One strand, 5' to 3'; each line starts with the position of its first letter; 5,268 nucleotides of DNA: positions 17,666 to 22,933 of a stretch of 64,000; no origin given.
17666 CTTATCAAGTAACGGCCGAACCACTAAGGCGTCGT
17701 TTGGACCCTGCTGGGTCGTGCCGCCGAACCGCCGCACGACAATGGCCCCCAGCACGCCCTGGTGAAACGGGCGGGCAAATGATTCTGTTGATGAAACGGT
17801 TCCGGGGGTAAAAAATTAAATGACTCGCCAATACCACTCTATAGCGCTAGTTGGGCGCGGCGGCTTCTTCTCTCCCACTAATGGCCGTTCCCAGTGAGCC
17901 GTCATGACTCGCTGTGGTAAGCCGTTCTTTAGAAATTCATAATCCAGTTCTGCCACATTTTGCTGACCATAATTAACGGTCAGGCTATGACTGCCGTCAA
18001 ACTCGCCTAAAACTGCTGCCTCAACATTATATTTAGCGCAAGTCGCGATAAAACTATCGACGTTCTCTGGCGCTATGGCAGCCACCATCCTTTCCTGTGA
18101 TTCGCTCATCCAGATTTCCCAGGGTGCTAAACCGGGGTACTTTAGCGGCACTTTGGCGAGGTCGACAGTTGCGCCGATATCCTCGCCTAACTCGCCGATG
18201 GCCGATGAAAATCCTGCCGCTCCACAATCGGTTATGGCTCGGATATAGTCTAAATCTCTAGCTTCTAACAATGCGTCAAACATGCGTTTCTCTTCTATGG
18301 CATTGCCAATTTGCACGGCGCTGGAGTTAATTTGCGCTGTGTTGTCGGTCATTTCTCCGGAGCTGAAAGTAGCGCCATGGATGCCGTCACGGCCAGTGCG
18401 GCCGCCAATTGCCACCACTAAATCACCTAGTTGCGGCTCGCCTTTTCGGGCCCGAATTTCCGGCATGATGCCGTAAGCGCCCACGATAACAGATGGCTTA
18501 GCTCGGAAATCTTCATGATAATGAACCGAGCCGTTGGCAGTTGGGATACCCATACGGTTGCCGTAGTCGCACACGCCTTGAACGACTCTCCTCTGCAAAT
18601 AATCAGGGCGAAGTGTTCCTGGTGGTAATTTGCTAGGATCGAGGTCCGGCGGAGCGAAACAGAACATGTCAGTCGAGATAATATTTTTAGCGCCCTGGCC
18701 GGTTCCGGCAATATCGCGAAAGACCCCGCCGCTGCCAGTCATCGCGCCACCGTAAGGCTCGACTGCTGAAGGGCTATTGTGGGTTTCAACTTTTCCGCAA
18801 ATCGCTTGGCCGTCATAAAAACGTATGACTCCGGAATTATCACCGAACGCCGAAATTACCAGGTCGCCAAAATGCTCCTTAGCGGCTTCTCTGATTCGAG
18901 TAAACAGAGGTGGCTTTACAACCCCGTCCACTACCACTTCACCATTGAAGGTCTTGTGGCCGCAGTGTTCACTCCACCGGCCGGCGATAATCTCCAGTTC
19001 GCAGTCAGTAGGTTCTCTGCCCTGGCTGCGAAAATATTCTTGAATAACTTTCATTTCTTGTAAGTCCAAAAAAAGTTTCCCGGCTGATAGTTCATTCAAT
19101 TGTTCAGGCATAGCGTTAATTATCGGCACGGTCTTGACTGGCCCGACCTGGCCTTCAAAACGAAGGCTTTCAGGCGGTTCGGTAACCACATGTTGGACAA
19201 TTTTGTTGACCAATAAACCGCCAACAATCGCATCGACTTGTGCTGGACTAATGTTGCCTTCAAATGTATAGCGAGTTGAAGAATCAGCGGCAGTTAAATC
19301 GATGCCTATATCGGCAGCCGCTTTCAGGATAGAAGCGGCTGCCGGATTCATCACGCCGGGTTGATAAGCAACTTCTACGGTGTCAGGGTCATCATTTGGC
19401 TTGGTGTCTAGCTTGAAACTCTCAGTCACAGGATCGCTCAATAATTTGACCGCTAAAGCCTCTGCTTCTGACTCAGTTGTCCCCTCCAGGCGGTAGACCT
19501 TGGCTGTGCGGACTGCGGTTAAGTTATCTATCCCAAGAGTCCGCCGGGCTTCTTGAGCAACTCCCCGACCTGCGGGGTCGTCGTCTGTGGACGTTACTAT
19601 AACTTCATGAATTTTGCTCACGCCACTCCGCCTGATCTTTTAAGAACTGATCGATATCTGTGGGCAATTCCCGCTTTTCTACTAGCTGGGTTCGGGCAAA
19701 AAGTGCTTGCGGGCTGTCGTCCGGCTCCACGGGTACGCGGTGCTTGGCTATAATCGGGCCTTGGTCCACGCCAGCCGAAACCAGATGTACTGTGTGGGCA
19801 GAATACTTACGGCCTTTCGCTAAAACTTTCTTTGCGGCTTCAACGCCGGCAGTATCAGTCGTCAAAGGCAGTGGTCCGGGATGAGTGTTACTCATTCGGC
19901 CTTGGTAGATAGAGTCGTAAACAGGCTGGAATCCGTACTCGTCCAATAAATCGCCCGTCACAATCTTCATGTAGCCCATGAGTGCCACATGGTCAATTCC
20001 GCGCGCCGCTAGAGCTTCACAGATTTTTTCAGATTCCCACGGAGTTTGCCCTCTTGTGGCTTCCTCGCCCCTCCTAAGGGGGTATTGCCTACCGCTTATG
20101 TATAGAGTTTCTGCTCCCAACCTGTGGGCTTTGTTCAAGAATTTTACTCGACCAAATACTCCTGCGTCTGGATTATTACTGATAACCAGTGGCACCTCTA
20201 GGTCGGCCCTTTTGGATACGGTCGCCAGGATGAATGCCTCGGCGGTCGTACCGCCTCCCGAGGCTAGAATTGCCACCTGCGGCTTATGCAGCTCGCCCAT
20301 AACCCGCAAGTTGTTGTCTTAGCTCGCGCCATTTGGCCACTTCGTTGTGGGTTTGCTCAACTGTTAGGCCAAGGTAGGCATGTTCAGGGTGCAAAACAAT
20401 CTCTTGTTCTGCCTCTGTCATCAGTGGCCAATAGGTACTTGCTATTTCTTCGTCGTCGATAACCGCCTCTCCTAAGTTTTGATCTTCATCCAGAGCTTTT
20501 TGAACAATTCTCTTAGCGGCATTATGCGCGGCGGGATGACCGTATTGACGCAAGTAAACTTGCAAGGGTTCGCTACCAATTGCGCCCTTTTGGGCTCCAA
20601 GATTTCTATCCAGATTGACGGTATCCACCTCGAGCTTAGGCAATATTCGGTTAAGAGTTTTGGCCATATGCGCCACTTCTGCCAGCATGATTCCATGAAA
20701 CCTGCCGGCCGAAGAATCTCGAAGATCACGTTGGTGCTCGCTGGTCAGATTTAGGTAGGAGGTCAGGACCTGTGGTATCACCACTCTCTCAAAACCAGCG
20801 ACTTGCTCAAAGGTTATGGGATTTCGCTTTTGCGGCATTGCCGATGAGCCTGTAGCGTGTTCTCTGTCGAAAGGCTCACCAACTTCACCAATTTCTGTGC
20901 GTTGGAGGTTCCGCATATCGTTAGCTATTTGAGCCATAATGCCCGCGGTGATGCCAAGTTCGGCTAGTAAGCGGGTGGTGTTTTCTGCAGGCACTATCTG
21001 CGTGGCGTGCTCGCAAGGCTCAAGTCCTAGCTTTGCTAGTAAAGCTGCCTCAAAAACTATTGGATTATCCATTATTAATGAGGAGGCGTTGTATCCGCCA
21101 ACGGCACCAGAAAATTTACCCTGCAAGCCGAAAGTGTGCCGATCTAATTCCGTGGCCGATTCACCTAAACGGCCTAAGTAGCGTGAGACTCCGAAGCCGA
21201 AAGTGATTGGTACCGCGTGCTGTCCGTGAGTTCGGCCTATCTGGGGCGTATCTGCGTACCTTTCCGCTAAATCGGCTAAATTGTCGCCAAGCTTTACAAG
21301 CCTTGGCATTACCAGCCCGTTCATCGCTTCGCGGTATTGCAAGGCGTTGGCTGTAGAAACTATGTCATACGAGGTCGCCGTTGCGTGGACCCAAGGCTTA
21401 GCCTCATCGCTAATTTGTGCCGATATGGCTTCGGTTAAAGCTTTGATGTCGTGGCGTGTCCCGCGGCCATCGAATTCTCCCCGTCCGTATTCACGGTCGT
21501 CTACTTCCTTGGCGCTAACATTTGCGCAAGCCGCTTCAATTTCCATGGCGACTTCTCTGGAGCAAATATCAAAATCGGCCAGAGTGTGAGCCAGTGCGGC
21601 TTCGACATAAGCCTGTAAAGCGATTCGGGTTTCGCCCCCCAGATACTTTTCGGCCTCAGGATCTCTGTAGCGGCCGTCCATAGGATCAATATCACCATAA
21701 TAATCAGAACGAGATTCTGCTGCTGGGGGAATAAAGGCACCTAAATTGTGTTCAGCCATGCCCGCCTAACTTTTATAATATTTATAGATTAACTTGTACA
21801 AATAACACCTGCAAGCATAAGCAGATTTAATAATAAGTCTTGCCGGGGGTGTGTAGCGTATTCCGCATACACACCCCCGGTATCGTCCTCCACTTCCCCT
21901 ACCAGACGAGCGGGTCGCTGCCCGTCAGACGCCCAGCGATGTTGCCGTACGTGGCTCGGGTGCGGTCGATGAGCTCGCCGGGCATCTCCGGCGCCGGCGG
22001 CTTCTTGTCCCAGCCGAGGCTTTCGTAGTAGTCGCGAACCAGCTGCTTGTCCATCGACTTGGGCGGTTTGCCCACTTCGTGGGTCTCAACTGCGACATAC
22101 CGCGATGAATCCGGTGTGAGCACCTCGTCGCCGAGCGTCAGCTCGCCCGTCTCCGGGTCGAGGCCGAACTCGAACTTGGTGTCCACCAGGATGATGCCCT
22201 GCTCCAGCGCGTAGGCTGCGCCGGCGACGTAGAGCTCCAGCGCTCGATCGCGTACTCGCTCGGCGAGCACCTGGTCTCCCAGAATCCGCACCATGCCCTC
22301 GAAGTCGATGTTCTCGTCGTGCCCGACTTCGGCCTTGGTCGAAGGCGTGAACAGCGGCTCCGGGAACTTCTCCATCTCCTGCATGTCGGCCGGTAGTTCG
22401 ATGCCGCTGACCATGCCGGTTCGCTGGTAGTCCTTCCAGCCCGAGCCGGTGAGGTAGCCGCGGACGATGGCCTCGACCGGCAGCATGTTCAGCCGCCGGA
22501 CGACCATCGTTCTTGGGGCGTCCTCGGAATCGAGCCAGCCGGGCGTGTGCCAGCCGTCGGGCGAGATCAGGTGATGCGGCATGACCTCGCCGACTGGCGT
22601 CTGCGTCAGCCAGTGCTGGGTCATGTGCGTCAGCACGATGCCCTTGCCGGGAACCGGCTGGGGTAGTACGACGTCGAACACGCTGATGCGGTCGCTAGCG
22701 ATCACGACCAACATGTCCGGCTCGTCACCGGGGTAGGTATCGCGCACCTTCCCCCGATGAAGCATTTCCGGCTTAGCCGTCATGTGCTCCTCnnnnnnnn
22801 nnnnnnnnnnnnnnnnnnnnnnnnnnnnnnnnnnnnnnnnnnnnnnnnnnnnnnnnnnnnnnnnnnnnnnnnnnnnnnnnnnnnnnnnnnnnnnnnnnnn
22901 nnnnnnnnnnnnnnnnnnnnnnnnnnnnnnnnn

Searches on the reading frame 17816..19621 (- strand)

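Call 9: search_protein_families(library=ncbifam, proteins=[window:17816-19621:-])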
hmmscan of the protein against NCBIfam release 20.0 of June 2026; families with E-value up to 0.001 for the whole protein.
window:17816-19621:- (601 aa): 10 families
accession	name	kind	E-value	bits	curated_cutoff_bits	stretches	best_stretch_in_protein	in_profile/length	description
TIGR01736.1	FGAM_synth_II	equivalog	6.7e-101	338.7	525.75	1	186-574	2-363/718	phosphoribosylformylglycinamidine synthase subunit PurL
NF002290.1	PRK01213.1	equivalog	5.2e-96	322.4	648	1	187-573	3-361/723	phosphoribosylformylglycinamidine synthase subunit PurL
TIGR01857.1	FGAM-synthase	equivalog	1.5e-76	258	1057.05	2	277-572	317-609/1239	phosphoribosylformylglycinamidine synthase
NF003672.0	PRK05297.1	equivalog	3.7e-70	236.7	783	1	54-563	51-600/1290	phosphoribosylformylglycinamidine synthase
TIGR01735.1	FGAM_synt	equivalog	6.9e-64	215.9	1123.05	1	31-553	24-591/1307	phosphoribosylformylglycinamidine synthase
NF010690.0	PRK14090.1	equivalog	2.7e-53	181.2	1047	1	251-567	40-338/601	phosphoribosylformylglycinamidine synthase subunit PurL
NF005019.0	PRK06423.1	equivalog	9.4e-09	35.4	122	1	28-72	27-71/74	phosphoribosylformylglycinamidine synthase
NF004630.0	PRK05974.1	equivalog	1.1e-06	28.5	75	1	15-74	16-80/83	phosphoribosylformylglycinamidine synthase subunit PurS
TIGR03267.1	methan_mark_2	hypoth_equivalog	3.5e-05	23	365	1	344-561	112-315/323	methanogenesis marker 2 protein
TIGR00302.1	TIGR00302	equivalog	0.00024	21.2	39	0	15-71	15-76/80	phosphoribosylformylglycinamidine synthase subunit PurS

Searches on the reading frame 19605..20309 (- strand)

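Call 9: search_protein_families(library=ncbifam, proteins=[window:19605-20309:-])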
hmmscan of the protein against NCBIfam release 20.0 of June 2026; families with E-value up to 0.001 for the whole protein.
window:19605-20309:- (234 aa): 4 families
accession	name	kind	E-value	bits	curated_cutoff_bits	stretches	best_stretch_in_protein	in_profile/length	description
TIGR00639.1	PurN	equivalog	5.6e-30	104.3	150.1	1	11-227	2-189/192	phosphoribosylglycinamide formyltransferase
NF004684.0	PRK06027.1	subfamily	9.5e-10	38.6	223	1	90-226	151-274/286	formyltetrahydrofolate deformylase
TIGR00655.1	PurU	equivalog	2.6e-08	33.8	285.95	1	93-226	149-269/280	formyltetrahydrofolate deformylase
TIGR00460.1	fmt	equivalog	5.3e-05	22.5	201.5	1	140-204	105-166/315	methionyl-tRNA formyltransferase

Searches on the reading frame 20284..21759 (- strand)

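Call 9: search_protein_families(library=ncbifam, proteins=[window:20284-21759:-])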
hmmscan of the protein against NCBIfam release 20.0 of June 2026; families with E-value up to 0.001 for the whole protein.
window:20284-21759:- (491 aa): 18 families
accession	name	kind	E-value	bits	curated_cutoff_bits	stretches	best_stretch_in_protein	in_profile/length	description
TIGR00928.1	purB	equivalog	2.6e-79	267.1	326.2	1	27-468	1-430/436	adenylosuccinate lyase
NF006764.0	PRK09285.1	equivalog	1.3e-52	178.7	446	1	23-429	8-419/456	adenylosuccinate lyase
NF052536.2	CoM_syn_XcbD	exception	2.3e-51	174.9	600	1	32-442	15-416/443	3-sulfopropionylcysteine synthase XcbD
NF006554.0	PRK09053.1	equivalog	3.4e-50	171.2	595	1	44-477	26-448/453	3-carboxy-cis,cis-muconate cycloisomerase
NF006500.1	PRK08937.2-4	subfamily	6.1e-49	167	626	1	29-476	12-445/448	adenylosuccinate lyase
TIGR02426.1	protocat_pcaB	equivalog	1.5e-42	145.8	355.75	1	30-346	5-307/338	3-carboxy-cis,cis-muconate cycloisomerase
NF052556.1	NtrsucLyaStm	equivalog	6.1e-31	107.8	650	1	52-464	43-454/466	nitrosuccinate lyase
NF004631.0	PRK05975.1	equivalog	1.9e-22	79.8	371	1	31-327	15-295/352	3-carboxy-cis,cis-muconate cycloisomerase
TIGR00838.1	argH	equivalog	3.4e-16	59.3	279.5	1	53-436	35-407/455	argininosuccinate lyase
NF008909.0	PRK12273.1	subfamily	4.6e-13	48.8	510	1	131-440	144-448/474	aspartate ammonia-lyase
TIGR00979.1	fumC_II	equivalog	1.2e-12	47.4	664.75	1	124-321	131-331/458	class II fumarate hydratase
NF009089.0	PRK12425.1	equivalog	1.8e-12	46.8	840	1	124-321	132-332/464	class II fumarate hydratase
NF002563.0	PRK02186.1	subfamily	3.2e-10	38.9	625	1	56-338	446-717/890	argininosuccinate lyase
NF008964.0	PRK12308.1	equivalog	3.7e-10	38.8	657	1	46-436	29-409/624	argininosuccinate lyase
NF011092.0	PRK14515.1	subfamily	6.1e-09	35.2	876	1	125-323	142-342/479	aspartate ammonia-lyase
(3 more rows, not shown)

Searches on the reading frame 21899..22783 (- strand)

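Call 9: search_protein_families(library=ncbifam, proteins=[window:21899-22783:-])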
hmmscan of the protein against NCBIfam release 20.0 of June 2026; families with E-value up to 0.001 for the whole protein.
window:21899-22783:- (294 aa): 6 families
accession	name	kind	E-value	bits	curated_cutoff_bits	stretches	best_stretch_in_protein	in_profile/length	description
NF010568.0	PRK13961.1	equivalog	1.1e-105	353.1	251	1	6-289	14-294/297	phosphoribosylaminoimidazolesuccinocarboxamide synthase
NF009251.0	PRK12607.1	equivalog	5.2e-64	216.1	371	1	8-289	19-290/315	phosphoribosylaminoimidazolesuccinocarboxamide synthase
TIGR00081.1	purC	equivalog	4.8e-60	203.3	189.9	1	1-279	1-262/279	phosphoribosylaminoimidazolesuccinocarboxamide synthase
NF010564.0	PRK13959.1-1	subfamily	2.1e-21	76.3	459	1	6-288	2-291/294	phosphoribosylaminoimidazolesuccinocarboxamide synthase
NF010567.0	PRK13960.1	equivalog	9.5e-21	74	581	1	23-151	54-176/367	phosphoribosylaminoimidazolesuccinocarboxamide synthase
TIGR02735.1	purC_vibrio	equivalog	1.5e-19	70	394.2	1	21-151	51-175/365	phosphoribosylaminoimidazolesuccinocarboxamide synthase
